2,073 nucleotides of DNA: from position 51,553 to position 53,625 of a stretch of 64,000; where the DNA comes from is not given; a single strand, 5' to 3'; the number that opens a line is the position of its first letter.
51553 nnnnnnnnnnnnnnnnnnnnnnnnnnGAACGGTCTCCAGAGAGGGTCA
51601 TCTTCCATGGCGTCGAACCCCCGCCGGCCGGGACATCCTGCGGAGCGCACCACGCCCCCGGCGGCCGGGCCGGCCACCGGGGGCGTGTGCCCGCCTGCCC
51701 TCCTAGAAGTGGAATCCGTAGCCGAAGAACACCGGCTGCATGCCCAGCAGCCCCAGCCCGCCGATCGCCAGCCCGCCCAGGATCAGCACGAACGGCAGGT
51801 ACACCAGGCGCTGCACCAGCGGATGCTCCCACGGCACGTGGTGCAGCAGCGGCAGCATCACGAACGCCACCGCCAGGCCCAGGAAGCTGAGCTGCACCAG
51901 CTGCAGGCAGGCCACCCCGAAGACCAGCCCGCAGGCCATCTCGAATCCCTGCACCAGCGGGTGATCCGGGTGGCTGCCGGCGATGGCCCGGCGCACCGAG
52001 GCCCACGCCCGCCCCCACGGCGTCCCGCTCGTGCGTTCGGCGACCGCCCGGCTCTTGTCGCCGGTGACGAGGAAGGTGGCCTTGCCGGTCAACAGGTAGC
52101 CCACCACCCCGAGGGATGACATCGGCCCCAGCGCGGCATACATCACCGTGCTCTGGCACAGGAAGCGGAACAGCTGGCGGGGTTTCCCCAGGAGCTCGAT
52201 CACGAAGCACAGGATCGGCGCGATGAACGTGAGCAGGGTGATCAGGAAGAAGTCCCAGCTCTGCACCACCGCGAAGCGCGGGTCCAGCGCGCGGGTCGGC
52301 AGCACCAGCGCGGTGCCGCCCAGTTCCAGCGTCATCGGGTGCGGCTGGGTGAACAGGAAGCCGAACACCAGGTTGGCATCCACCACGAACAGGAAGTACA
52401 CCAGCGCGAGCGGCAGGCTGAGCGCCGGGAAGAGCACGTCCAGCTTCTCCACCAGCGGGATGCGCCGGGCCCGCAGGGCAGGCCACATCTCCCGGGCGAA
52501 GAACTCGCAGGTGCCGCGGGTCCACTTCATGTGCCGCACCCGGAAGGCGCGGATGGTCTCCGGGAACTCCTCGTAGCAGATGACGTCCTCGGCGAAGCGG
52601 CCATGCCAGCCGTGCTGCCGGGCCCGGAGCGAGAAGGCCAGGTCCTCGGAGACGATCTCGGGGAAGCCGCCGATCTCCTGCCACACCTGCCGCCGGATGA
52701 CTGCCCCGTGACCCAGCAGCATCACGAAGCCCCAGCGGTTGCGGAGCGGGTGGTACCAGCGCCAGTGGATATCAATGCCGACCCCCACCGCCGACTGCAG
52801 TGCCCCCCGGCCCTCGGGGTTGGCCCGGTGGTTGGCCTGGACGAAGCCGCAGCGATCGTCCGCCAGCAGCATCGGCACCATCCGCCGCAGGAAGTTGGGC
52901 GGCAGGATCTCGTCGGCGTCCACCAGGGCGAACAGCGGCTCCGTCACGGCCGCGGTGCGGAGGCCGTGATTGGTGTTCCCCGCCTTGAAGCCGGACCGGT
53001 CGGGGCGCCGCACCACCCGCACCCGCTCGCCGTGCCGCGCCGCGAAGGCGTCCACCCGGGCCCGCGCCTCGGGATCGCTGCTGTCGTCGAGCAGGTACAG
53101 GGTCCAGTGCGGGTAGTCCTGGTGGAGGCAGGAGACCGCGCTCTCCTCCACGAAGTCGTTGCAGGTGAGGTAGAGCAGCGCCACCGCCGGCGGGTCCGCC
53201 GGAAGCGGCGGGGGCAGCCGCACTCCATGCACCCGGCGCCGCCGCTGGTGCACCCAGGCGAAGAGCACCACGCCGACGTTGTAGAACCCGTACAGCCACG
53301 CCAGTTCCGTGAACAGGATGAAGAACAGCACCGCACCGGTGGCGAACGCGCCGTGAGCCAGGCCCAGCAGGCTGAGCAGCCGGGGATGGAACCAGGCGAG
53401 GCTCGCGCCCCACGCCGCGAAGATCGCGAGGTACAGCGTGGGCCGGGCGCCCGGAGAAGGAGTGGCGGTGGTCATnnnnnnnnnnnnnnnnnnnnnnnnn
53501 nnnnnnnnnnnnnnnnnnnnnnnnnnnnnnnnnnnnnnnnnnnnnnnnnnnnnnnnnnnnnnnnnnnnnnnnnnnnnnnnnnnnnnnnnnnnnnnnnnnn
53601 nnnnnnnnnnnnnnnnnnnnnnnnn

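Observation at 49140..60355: Candidate phosphorylation-switched ECF regulon for surface adhesins plus an exopolysaccharide synthase/export pair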

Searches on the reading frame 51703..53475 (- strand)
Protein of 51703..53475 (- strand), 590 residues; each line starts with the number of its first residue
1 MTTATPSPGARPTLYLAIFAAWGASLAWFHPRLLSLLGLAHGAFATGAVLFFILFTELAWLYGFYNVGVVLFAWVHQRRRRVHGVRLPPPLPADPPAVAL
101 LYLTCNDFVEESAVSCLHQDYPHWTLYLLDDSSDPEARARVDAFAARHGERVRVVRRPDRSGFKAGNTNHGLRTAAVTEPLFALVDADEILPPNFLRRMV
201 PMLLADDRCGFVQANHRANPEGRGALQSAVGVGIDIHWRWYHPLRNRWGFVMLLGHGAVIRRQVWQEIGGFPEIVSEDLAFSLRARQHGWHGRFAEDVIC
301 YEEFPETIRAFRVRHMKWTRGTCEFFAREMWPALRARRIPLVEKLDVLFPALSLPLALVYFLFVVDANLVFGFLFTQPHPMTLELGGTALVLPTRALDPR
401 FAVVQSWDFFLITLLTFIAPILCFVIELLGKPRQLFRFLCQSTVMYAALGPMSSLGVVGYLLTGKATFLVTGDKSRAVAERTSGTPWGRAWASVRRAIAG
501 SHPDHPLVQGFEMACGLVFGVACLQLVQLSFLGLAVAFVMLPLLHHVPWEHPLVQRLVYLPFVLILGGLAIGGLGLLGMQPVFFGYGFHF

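Call 6: search_protein_families(library=pfam, proteins=[window:51703-53475:-], max_evalue=0.01)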
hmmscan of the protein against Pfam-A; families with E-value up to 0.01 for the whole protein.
window:51703-53475:- (590 aa): 4 families
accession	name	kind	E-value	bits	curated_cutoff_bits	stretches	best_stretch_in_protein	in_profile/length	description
PF13641.12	Glyco_tranf_2_3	-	1.5e-27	97.5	27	1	114-321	21-230/230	Glycosyltransferase like family 2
PF13632.12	Glyco_trans_2_3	-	9.7e-26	91.2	27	1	183-363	3-190/198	Glycosyl transferase family group 2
PF00535.33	Glycos_transf_2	-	7.4e-16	59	23.3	1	107-265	11-164/168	Glycosyl transferase family 2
PF13506.12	Glyco_transf_21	-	1.4e-10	41.3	21.7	1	157-320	11-174/174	Glycosyl transferase family 21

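Call 8: search_protein_families(library=ncbifam, proteins=[window:51703-53475:-], max_evalue=0.1)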
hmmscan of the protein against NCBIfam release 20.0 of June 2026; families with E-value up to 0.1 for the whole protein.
window:51703-53475:- (590 aa): 15 families
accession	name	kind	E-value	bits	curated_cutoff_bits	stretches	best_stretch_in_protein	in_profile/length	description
TIGR03030.1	CelA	equivalog_domain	1.7e-17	62.7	699.1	1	58-327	96-382/714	UDP-forming cellulose synthase catalytic subunit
TIGR03937.1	PgaC_IcaA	equivalog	2.2e-17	63.1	422.3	1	65-343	16-291/407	poly-beta-1,6-N-acetyl-D-glucosamine synthase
NF008558.0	PRK11498.1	equivalog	6.6e-13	47.5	992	1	90-326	264-505/872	UDP-forming cellulose synthase catalytic subunit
TIGR03472.1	HpnI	equivalog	1.4e-07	30.7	310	1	109-321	56-271/373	bacteriohopanetetrol glucosamine biosynthesis glycosyltransferase HpnI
NF003958.0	PRK05454.2-1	equivalog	1.4e-07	30.1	419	2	120-215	139-240/704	glucans biosynthesis glucosyltransferase MdoH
NF053739.1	GlytfEpsEBac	equivalog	1.7e-07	30.5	450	1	103-205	10-109/265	glycosyltransferase EpsE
NF003962.0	PRK05454.2-5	equivalog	2.4e-07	29.7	328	1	49-547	91-579/641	glucans biosynthesis glucosyltransferase MdoH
NF003963.0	PRK05454.2-6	equivalog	5.7e-07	28.3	884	1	123-336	158-388/610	glucans biosynthesis glucosyltransferase MdoH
NF053846.1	glyco_with_XrtP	equivalog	6.4e-06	25.1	520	1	109-366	55-345/440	XrtP-associated glycosyltransferase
NF003961.0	PRK05454.2-4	equivalog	8.8e-06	24.4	583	1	138-227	180-270/643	glucans biosynthesis glucosyltransferase MdoH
NF047683.1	TeichurnBiosyTuaG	equivalog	1.1e-05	25.2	400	1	105-203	17-111/252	teichuronic acid biosynthesis protein TuaG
NF003959.0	PRK05454.2-2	equivalog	2.1e-05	23.1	550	1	151-323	157-341/599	glucans biosynthesis glucosyltransferase MdoH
TIGR04283.1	glyco_like_mftF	equivalog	0.0067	16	182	1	169-298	65-182/221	TIGR04283 family arsenosugar biosynthesis glycosyltransferase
NF007482.0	PRK10073.1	equivalog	0.0073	15.3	423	1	106-207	18-114/334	glycosyltransferase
NF003956.0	PRK05454.1-3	equivalog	0.035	12.2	864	0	124-431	170-484/718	glucans biosynthesis glucosyltransferase MdoH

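Call 43: search_solved_structures(query=window:51703-53475:-, max_evalue=0.001)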
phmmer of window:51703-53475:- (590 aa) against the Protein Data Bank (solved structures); distinct sequences matched with E-value up to 0.001: 0.

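Call 55: search_solved_structures(query=A3, max_evalue=1)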
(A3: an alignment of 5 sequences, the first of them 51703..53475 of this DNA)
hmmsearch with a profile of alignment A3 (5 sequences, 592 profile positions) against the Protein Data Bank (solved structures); distinct sequences matched with E-value up to 1: 5.
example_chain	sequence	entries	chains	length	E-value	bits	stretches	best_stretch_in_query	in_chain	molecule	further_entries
26qs_A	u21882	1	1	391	4.9e-05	25.2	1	109-321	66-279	Ceramide glucosyltransferase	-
26qf_A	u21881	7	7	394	5e-05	25.1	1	109-321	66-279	Ceramide glucosyltransferase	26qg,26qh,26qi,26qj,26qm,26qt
8vh7_A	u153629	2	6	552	0.00024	22.9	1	94-222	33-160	Heparosan synthase B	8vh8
8viw_A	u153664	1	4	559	0.00025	22.9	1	94-222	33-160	Heparosan synthase B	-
1h7l_A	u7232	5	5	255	0.00081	21.2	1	102-238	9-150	SPORE COAT POLYSACCHARIDE BIOSYNTHESIS PROTEIN SPSA | PROTEIN (SPORE COAT POLYSACCHARIDE BIOSYNTHESIS PROTEIN SPSA)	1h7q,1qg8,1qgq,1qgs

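Call 71: find_homologous_proteins(query=window:51703-53475:-, max_evalue=1e-10)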
Query window:51703-53475:- (590 aa): 771 proteins with E <= 1e-10 among 8000 candidates; the best 120 are listed.
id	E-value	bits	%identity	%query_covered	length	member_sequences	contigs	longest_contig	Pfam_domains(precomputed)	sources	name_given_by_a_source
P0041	0.0e+0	1366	100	100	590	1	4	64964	PF13632.13,PF13506.14,PF13641.13,PF00535.33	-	-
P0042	0.0e+0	1150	84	99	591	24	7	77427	PF13632.13,PF13506.14,PF13641.13,PF00535.33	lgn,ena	-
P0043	0.0e+0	1132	83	99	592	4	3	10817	PF13632.13,PF13506.14,PF13641.13,PF00535.33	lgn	-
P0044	0.0e+0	1087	81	100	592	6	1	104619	PF13632.13,PF13506.14,PF13641.13,PF00535.33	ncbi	-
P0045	0.0e+0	1080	80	100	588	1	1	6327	PF13632.13,PF13506.14,PF13641.13,PF00535.33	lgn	-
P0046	0.0e+0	1074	78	100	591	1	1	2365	PF13632.13,PF13506.14,PF13641.13,PF00535.33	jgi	jgi:cellulose synthase/poly-beta-1,6-N-acetylglucosamine synthase-like glycosyltransferase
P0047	0.0e+0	1058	76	100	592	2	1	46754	PF13632.13,PF13506.14,PF13641.13,PF00535.33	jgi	jgi:cellulose synthase/poly-beta-1,6-N-acetylglucosamine synthase-like glycosyltransferase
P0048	0.0e+0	1046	77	100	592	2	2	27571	PF13632.13,PF13506.14,PF13641.13,PF00535.33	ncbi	ncbi:MAG: glycosyltransferase [Gemmatimonadales bacterium]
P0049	0.0e+0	1031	81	94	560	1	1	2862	PF13632.13,PF13506.14,PF13641.13,PF00535.33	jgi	jgi:cellulose synthase/poly-beta-1,6-N-acetylglucosamine synthase-like glycosyltransferase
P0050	0.0e+0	1022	76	100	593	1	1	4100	PF13632.13,PF13506.14,PF13641.13,PF00535.33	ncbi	-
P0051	0.0e+0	1015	75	100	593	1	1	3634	PF13632.13,PF13506.14,PF13641.13,PF00535.33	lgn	-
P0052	1.2e-292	990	73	99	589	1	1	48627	PF13632.13,PF13506.14,PF13641.13,PF00535.33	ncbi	-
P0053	5.2e-291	985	71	100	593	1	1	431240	PF13632.13,PF13506.14,PF13641.13,PF00535.33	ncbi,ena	-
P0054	1.6e-287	973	71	100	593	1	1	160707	PF13632.13,PF13506.14,PF13641.13,PF00535.33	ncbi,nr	ncbi:MAG: glycosyltransferase [Gemmatimonadaceae bacterium]|nr:glycosyltransferase [Gemmatimonadacea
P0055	3.7e-281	952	70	100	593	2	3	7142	PF13632.13,PF13506.14,PF13641.13,PF00535.33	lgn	-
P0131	5.1e-230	783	56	100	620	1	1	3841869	PF13632.13,PF13506.14,PF13641.13,PF00535.33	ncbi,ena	-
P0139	1.0e-228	779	61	97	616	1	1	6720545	PF13632.13,PF13506.14,PF13641.13,PF00535.33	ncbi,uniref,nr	ncbi:glycosyltransferase [Anaeromyxobacter oryzae]|uniref:Glycosyltransferase 2-like domain-containi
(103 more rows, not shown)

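Call 72: find_encoding_contigs(protein=P0139, flank=6000, max_places=2)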
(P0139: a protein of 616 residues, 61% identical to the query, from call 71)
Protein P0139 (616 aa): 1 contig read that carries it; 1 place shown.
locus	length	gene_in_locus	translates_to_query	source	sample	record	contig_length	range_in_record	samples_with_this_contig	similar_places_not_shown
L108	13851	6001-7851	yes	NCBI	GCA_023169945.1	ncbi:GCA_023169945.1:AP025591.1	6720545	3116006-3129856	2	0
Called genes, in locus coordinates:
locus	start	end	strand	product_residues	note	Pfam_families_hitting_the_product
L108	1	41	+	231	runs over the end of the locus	PF03609:EII-Sor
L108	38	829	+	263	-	PF03613:EIID-AGA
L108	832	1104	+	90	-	PF00381:PTS-HPr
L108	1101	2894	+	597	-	PF05524:PEP-utilisers_N, PF00391:PEP-utilizers, PF02896:PEP-utilizers_C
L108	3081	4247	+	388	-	PF00438:S-AdoMet_synt_N, PF02772:S-AdoMet_synt_M, PF02773:S-AdoMet_synt_C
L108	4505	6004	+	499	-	PF13428:TPR_14 (faint), PF13432:TPR_16 (faint), PF14559:TPR_19 (faint), PF07719:TPR_2 (faint), PF13174:TPR_6 (faint), PF13181:TPR_8 (faint), PF13371:TPR_9 (weak), PF13424:TPR_12 (faint), +2 more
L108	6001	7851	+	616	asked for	PF13506:Glyco_transf_21, PF00535:Glycos_transf_2, PF13641:Glyco_tranf_2_3, PF13632:Glyco_trans_2_3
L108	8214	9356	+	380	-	PF01844:HNH (weak)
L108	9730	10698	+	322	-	PF01022:HTH_5, PF12802:MarR_2, PF12840:HTH_20, PF13489:Methyltransf_23, PF01209:Ubie_methyltran, PF13847:Methyltransf_31, PF08241:Methyltransf_11, PF08242:Methyltransf_12, +4 more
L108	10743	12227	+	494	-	PF05221:AdoHcyase, PF00670:AdoHcyase_NAD, PF02826:2-Hacid_dh_C (weak), PF07991:KARI_N (weak), PF02254:TrkA_N (faint)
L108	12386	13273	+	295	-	PF02673:BacA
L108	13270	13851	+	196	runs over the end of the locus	PF00293:NUDIX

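Call 73: find_encoding_contigs(protein=P0131, flank=6000, max_places=2)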
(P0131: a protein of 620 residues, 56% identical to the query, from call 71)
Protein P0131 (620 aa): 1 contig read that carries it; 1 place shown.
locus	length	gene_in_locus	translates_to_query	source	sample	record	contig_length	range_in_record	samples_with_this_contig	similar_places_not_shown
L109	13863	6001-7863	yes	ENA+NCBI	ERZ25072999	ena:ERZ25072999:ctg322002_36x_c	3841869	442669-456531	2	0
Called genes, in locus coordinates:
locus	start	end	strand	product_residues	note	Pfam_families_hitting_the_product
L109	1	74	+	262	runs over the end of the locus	PF01025:GrpE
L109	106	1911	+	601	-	PF00012:HSP70, PF06723:MreB_Mbl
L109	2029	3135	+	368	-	PF00226:DnaJ, PF01556:DnaJ_C, PF00684:DnaJ_CXXCXGXG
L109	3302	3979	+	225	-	PF00027:cNMP_binding, PF24270:HTH_Cmi2_C (weak), PF13545:HTH_Crp_2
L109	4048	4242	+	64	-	PF11127:YgaP-like_TM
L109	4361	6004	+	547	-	PF07719:TPR_2 (faint), PF14559:TPR_19 (weak)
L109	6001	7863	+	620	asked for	PF13506:Glyco_transf_21, PF00535:Glycos_transf_2, PF13641:Glyco_tranf_2_3, PF13632:Glyco_trans_2_3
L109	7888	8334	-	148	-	PF09424:YqeY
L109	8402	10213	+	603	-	-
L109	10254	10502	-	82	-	-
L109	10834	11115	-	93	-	PF00216:Bac_DNA_binding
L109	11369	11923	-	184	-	PF01725:Ham1p_like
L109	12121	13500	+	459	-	-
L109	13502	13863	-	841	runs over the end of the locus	PF12704:MacB_PCD, PF02687:FtsX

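Call 76: search_protein_families(library=pfam, proteins=[L108:4505-6004:+, L109:4361-6004:+], max_evalue=1)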
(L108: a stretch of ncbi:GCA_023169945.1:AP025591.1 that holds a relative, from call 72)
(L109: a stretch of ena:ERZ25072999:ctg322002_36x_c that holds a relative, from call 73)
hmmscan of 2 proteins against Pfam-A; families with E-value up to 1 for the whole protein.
L108:4505-6004:+ (499 aa): 23 families
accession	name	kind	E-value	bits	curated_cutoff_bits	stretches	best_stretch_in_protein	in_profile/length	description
PF14559.12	TPR_19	-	3.6e-15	56.5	25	4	90-145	3-58/68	Tetratricopeptide repeat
PF07719.23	TPR_2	-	2e-12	46.7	27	2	217-246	4-33/34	Tetratricopeptide repeat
PF13428.12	TPR_14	-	7.1e-12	45.2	23.5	5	148-188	3-43/44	Tetratricopeptide repeat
PF13371.12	TPR_9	-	8.8e-09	35.7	35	2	88-145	5-62/73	Tetratricopeptide repeat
PF00515.34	TPR_1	-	3.8e-08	33.2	27.8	2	221-245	8-32/34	Tetratricopeptide repeat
PF13432.12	TPR_16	-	3.9e-08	34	32.7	3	85-145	4-64/65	Tetratricopeptide repeat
PF23914.1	TPR_CcmH_CycH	-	9.4e-08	32.5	42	1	90-139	99-148/158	Cytochrome c-type biogenesis protein H TPR domain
PF13181.12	TPR_8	-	5.1e-07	29.8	25.7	1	214-245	1-32/34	Tetratricopeptide repeat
PF13424.12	TPR_12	-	2e-06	28.4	30.1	3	114-174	5-73/77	Tetratricopeptide repeat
PF16918.11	PknG_TPR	-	1.2e-05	24.7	27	1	80-205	96-220/340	Protein kinase G tetratricopeptide repeat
PF13174.12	TPR_6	-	1.3e-05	25.9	26.3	0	113-139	1-27/33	Tetratricopeptide repeat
PF12895.13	ANAPC3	-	0.00064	20.4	27.2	1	160-239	3-81/82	Anaphase-promoting complex, cyclosome, subunit 3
PF13431.12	TPR_17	-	0.0007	20.1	24.4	0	104-133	5-34/34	Tetratricopeptide repeat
PF13414.12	TPR_11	-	0.0016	18.5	26.8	1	221-252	1-32/42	TPR repeat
PF09613.16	HrpB1_HrpK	-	0.0091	16.1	29.3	1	90-161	23-94/126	Bacterial type III secretion protein (HrpB1_HrpK)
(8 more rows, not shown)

L109:4361-6004:+ (547 aa): 14 families
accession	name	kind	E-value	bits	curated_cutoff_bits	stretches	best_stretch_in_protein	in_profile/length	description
PF14559.12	TPR_19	-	5.2e-08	33.5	25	1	79-135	4-59/68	Tetratricopeptide repeat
PF07719.23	TPR_2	-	1e-07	32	27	2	102-133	3-34/34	Tetratricopeptide repeat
PF23914.1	TPR_CcmH_CycH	-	3.2e-05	24.3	42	1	49-128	67-149/158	Cytochrome c-type biogenesis protein H TPR domain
PF13432.12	TPR_16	-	5.6e-05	23.9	32.7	2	84-128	15-59/65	Tetratricopeptide repeat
PF13428.12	TPR_14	-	5.8e-05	23.8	23.5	1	101-138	2-39/44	Tetratricopeptide repeat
PF00515.34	TPR_1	-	9.4e-05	22.5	27.8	1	101-133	2-34/34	Tetratricopeptide repeat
PF13181.12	TPR_8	-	0.0009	19.7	25.7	1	102-133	3-34/34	Tetratricopeptide repeat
PF13174.12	TPR_6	-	0.0011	19.9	26.3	1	102-127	2-27/33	Tetratricopeptide repeat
PF13374.12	TPR_10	-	0.0028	18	27.5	1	102-128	4-30/42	Tetratricopeptide repeat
PF13431.12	TPR_17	-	0.0036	17.9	24.4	0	56-86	3-33/34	Tetratricopeptide repeat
PF25063.1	ARM_TT21_C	-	0.004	17.5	35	1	46-136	35-131/209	Tetratricopeptide repeat protein 21 C-terminal ARM domain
PF16918.11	PknG_TPR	-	0.0087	15.3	27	1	49-154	111-215/340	Protein kinase G tetratricopeptide repeat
PF12895.13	ANAPC3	-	0.058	14.1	27.2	1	56-125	13-81/82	Anaphase-promoting complex, cyclosome, subunit 3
PF13424.12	TPR_12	-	0.071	13.7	30.1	0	102-129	5-32/77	Tetratricopeptide repeat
